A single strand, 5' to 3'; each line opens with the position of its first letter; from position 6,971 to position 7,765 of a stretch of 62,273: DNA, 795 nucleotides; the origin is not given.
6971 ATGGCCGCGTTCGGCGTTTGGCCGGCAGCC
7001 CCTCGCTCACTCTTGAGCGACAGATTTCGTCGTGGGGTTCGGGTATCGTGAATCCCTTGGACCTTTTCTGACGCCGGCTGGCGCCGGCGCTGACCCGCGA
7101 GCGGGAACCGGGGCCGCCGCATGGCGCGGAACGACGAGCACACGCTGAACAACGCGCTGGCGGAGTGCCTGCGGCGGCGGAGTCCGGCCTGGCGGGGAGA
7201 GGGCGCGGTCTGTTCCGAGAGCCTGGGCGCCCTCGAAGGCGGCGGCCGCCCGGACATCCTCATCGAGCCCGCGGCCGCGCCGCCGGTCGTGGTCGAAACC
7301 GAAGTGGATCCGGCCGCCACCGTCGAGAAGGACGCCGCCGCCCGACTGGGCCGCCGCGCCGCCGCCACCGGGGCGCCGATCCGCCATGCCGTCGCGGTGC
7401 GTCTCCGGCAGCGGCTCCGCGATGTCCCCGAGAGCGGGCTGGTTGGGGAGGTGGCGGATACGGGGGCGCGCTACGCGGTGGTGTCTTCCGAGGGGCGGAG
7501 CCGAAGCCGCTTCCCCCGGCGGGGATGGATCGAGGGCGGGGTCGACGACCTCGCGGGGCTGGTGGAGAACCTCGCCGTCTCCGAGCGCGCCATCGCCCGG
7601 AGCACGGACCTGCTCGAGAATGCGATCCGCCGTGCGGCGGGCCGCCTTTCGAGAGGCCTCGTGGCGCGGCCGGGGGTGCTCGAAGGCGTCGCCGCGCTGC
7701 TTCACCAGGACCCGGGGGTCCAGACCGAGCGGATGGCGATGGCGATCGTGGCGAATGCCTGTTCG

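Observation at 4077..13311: Candidate defence/addiction island bracketed by inverted ATPase paralogs: HipA kinase + large orphan MTase + P-loop ATPases + PIN toxin + repeat arrays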

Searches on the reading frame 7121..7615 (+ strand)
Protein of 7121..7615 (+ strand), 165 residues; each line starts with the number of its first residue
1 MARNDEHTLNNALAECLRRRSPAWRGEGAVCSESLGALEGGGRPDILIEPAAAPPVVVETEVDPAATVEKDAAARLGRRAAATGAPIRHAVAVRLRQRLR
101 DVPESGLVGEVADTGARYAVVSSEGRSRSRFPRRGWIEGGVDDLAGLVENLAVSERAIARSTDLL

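Call 70: search_solved_structures(query=A5, max_evalue=10, show_alignments=3)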
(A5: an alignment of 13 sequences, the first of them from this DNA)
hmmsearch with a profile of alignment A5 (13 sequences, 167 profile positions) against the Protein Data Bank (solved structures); distinct sequences matched with E-value up to 10: 7.
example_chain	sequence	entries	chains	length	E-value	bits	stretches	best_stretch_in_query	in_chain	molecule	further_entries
2ydx_A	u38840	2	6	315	0.39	13.7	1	17-84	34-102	METHIONINE ADENOSYLTRANSFERASE 2 SUBUNIT BETA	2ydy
4ndn_E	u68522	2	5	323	0.41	13.7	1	17-84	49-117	Methionine adenosyltransferase 2 subunit beta | Isoform 2 of Methionine adenosyltransferase 2 subunit beta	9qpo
4ktt_E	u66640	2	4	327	0.42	13.6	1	17-84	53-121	Methionine adenosyltransferase 2 subunit beta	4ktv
30gd_E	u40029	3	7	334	0.43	13.6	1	17-84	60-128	Isoform 1 of Methionine adenosyltransferase 2 subunit beta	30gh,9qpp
8ari_A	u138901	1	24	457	0.52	13.3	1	81-134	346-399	C-terminal-binding protein 1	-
6d03_E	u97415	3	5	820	0.88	12.6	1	113-164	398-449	Reticulocyte binding protein 2, putative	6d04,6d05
8qae_A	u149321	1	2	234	1.2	12.1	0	133-166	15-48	sc-apCC-6-SLLA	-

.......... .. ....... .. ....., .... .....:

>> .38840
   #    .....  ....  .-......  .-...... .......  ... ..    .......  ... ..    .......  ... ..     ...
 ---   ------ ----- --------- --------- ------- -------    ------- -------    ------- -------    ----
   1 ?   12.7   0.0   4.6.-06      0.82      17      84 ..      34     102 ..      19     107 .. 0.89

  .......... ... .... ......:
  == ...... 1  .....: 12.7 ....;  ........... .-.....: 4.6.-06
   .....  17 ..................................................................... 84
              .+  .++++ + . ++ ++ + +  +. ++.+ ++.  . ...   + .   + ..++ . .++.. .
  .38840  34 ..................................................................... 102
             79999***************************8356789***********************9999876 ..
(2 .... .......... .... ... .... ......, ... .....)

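Call 71: search_protein_families(library=pfam, alignment_id=A5, max_evalue=10)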
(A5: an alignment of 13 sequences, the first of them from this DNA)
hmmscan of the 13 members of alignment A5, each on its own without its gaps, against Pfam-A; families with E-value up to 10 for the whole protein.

A. member 1, seq(165 aa): 0 families

B. families by the number of members that match (of 13 scanned): 1 family
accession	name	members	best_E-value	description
PF18944.7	DUF5691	1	0.079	Family of unknown function (DUF5691)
